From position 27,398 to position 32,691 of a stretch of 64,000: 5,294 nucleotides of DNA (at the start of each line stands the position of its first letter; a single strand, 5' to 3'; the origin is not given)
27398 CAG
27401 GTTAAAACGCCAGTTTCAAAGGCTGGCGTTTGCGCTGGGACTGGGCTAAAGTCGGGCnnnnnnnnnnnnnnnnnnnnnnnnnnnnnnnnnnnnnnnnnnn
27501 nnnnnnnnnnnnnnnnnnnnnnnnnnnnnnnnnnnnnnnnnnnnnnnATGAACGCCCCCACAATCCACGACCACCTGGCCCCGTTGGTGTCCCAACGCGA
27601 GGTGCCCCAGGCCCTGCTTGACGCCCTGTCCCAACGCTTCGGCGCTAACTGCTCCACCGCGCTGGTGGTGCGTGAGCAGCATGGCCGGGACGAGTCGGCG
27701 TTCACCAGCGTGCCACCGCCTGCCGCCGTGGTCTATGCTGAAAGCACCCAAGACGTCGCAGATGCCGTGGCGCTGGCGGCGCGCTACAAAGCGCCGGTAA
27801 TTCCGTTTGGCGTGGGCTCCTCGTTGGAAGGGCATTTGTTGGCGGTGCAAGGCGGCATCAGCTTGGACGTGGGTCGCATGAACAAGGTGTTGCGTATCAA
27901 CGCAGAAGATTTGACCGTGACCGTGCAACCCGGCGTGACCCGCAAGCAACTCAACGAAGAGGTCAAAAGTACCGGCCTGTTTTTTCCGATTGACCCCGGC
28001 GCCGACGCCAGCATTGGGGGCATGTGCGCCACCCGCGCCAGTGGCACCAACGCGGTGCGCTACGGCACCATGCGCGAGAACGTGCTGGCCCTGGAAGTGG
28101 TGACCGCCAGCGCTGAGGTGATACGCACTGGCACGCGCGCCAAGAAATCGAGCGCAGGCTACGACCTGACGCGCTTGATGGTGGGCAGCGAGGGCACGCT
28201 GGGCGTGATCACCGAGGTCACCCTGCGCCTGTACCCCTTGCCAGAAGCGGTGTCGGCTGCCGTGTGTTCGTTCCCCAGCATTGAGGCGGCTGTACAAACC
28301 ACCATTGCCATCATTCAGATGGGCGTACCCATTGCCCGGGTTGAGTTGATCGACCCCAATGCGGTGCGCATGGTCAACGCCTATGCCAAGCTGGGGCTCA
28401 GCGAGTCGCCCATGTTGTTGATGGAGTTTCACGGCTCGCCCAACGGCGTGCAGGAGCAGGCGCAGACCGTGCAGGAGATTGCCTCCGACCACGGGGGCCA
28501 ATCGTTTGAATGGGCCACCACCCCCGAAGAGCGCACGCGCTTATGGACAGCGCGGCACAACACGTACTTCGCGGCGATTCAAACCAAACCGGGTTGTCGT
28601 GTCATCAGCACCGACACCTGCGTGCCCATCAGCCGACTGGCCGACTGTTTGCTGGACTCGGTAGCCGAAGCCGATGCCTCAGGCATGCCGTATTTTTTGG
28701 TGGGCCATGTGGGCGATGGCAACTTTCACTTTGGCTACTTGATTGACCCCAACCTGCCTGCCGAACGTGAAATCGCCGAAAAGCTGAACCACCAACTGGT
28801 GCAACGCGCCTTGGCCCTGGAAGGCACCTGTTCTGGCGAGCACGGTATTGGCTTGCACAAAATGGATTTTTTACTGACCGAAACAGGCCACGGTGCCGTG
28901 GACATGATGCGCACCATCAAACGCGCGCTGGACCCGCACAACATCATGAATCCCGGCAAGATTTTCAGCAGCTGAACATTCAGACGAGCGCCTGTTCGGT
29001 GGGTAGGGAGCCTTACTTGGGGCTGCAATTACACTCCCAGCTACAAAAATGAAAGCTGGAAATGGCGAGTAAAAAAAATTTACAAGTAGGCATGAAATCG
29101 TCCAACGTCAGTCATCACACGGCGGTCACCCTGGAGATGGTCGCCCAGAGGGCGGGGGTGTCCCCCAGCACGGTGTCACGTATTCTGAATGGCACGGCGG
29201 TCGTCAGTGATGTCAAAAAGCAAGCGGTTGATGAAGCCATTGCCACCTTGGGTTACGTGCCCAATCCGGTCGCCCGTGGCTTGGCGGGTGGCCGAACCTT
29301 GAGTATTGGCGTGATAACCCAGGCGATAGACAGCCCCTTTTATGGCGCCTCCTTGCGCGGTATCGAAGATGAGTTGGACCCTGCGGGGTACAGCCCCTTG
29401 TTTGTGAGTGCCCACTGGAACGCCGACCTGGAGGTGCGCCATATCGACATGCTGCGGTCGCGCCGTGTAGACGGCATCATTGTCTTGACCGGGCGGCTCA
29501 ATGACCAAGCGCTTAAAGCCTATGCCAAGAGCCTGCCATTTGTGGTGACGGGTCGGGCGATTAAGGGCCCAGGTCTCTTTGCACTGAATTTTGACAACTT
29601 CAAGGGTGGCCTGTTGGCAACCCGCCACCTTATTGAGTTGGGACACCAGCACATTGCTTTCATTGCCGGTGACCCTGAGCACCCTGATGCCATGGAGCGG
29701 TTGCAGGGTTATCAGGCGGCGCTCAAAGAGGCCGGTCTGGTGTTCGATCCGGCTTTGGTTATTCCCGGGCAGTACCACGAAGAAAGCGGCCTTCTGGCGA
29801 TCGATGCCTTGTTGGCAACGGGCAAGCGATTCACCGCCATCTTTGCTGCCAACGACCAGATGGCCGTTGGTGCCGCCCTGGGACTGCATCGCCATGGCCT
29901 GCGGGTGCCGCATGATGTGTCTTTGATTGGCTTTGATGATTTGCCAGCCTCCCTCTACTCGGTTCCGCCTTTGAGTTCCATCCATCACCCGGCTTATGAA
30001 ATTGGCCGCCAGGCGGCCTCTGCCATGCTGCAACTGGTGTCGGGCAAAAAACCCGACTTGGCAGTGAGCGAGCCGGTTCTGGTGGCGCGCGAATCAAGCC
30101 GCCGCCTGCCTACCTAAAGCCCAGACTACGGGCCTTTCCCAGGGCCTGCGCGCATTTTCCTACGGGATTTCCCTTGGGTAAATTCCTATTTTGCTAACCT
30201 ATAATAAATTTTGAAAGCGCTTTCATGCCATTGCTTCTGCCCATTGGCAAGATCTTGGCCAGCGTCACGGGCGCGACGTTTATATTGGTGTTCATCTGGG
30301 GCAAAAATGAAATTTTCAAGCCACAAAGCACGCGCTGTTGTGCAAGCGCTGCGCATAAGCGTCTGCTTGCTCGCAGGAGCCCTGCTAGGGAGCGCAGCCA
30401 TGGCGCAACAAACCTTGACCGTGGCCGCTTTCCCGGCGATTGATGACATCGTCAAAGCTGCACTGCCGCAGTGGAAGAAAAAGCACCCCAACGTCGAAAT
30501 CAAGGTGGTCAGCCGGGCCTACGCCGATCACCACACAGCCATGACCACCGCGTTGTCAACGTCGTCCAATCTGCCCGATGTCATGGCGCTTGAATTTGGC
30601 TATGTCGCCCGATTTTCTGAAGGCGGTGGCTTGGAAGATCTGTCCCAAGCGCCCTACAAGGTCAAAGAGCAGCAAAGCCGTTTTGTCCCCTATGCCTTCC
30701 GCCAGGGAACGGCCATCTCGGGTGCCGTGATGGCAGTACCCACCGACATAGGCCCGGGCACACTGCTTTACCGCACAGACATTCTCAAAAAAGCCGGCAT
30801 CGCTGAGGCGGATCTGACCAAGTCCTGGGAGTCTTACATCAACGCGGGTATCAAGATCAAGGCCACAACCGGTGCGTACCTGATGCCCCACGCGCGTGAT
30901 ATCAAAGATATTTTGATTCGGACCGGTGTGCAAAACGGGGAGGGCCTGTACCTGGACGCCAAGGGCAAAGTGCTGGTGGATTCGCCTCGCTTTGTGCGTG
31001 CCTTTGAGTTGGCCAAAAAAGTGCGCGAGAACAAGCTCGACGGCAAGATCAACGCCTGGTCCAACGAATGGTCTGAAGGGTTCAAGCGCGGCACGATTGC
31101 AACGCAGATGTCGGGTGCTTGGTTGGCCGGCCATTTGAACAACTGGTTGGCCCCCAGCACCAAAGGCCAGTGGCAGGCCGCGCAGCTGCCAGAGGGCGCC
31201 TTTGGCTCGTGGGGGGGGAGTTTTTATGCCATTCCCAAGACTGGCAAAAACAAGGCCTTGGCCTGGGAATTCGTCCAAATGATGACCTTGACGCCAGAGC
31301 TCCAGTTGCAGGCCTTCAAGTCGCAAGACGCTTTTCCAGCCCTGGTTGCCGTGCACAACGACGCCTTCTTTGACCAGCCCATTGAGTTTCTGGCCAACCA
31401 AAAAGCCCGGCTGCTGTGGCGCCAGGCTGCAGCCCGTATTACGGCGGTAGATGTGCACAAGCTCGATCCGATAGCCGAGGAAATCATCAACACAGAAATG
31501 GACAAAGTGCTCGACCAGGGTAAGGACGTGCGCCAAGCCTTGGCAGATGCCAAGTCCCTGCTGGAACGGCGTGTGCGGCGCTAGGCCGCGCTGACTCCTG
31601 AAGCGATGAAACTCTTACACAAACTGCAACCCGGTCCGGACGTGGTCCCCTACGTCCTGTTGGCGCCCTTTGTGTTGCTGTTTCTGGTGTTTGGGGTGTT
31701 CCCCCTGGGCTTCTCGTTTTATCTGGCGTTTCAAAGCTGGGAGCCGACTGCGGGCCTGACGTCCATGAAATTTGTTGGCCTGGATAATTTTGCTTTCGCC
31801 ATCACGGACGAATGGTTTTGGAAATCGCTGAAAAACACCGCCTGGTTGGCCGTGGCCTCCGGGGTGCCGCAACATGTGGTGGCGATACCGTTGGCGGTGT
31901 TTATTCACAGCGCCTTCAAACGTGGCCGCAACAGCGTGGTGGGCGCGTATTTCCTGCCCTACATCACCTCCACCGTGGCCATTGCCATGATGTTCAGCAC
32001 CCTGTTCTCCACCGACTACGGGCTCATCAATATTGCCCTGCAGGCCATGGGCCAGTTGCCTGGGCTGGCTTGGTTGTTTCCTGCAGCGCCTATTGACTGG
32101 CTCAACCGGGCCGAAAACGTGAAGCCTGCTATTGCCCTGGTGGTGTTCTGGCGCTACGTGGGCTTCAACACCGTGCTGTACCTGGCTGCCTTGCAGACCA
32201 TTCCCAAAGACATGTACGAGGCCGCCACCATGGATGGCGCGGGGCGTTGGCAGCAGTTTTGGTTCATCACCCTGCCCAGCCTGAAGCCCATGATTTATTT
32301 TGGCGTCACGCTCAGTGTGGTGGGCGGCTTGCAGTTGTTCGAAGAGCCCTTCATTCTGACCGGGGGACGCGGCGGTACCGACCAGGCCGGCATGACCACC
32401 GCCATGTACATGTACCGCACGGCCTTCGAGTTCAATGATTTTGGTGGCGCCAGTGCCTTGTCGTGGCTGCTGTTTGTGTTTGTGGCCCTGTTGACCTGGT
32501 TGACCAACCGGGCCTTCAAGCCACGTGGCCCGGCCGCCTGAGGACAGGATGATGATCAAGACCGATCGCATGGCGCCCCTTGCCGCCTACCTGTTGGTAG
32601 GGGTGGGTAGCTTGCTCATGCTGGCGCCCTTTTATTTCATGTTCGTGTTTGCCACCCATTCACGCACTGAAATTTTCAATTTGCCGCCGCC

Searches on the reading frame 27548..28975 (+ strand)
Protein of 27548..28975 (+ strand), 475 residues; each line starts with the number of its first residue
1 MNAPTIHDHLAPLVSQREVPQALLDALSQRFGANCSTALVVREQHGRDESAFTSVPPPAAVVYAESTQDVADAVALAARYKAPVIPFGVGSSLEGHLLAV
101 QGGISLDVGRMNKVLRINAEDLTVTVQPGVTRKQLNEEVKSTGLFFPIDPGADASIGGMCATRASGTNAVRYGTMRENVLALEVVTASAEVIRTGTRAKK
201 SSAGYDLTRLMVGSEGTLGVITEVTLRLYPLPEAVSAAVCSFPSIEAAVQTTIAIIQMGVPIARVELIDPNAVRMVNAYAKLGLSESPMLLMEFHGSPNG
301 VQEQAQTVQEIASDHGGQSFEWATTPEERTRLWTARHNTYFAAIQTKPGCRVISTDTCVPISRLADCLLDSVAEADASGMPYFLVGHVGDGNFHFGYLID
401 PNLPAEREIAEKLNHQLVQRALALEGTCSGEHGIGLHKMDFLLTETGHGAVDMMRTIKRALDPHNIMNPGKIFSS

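Call 19: search_protein_families(library=pfam, proteins=[window:27548-28975:+], max_evalue=0.001)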
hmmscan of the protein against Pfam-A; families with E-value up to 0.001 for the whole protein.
window:27548-28975:+ (475 aa): 2 families
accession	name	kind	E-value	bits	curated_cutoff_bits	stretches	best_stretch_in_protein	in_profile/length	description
PF02913.24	FAD-oxidase_C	-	1.1e-68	232.1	21.2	1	231-472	1-248/248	FAD linked oxidases, C-terminal domain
PF01565.28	FAD_binding_4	-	4.7e-39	133.7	26.4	1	58-195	1-139/139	FAD binding domain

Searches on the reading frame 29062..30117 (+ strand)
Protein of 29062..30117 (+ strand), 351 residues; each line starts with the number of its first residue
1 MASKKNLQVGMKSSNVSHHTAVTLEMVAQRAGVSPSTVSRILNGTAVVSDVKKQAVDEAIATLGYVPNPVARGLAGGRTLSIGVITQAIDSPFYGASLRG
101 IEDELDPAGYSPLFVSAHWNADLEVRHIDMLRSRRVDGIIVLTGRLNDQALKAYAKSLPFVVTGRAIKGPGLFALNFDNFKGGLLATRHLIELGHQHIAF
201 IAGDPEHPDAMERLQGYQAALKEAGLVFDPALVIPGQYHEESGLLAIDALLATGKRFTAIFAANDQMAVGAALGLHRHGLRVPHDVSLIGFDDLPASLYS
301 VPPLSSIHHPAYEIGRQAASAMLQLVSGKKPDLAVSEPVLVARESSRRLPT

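Call 19: search_protein_families(library=pfam, proteins=[window:29062-30117:+], max_evalue=0.001)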
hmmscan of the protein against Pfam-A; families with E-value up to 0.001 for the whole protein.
window:29062-30117:+ (351 aa): 6 families
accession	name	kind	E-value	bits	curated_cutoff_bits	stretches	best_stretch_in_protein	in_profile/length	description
PF00532.27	Peripla_BP_1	-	7.1e-39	134.4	22.2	1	80-326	2-261/281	Periplasmic binding proteins and sugar binding domain of LacI family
PF13377.12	Peripla_BP_3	-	8.6e-36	124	26.5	1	188-346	2-167/167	Periplasmic binding protein-like domain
PF13407.12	Peripla_BP_4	-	1.7e-23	84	35.1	1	82-330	1-258/258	Periplasmic binding protein domain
PF00356.27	LacI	-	4.1e-14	52.5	27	1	23-68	1-46/46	Bacterial regulatory proteins, lacI family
PF13560.12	HTH_31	-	3.8e-06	27.5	27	1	21-49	14-43/64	Helix-turn-helix domain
PF01381.28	HTH_3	-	4.2e-05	23.9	23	1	23-46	11-34/55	Helix-turn-helix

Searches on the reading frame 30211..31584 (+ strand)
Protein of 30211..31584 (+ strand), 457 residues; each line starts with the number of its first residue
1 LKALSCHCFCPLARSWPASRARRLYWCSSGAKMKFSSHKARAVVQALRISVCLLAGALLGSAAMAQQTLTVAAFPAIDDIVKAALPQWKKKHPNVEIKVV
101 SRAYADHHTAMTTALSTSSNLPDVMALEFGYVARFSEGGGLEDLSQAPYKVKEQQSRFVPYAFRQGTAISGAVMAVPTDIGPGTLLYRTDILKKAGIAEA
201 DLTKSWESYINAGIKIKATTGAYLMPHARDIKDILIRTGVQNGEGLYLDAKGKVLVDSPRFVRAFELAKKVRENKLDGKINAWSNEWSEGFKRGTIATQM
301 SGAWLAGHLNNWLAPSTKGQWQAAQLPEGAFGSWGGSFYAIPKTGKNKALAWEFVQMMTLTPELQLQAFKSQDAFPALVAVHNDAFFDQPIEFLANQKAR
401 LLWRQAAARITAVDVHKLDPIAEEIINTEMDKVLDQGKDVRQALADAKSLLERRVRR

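Call 19: search_protein_families(library=pfam, proteins=[window:30211-31584:+], max_evalue=0.001)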
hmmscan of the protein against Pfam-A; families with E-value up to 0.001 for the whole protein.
window:30211-31584:+ (457 aa): 1 family
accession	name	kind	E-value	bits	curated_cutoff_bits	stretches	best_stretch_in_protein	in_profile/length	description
PF01547.30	SBP_bac_1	-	1.2e-25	91.6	26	1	80-359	9-301/307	Bacterial extracellular solute-binding protein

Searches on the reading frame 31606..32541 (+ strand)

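Call 19: search_protein_families(library=pfam, proteins=[window:31606-32541:+], max_evalue=0.001)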
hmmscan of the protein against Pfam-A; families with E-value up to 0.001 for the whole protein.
window:31606-32541:+ (311 aa): 1 family
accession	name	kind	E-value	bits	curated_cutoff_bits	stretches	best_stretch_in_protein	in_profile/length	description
PF00528.27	BPD_transp_1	-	2.4e-16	60.4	26.4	1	93-299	1-174/184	Binding-protein-dependent transport system inner membrane component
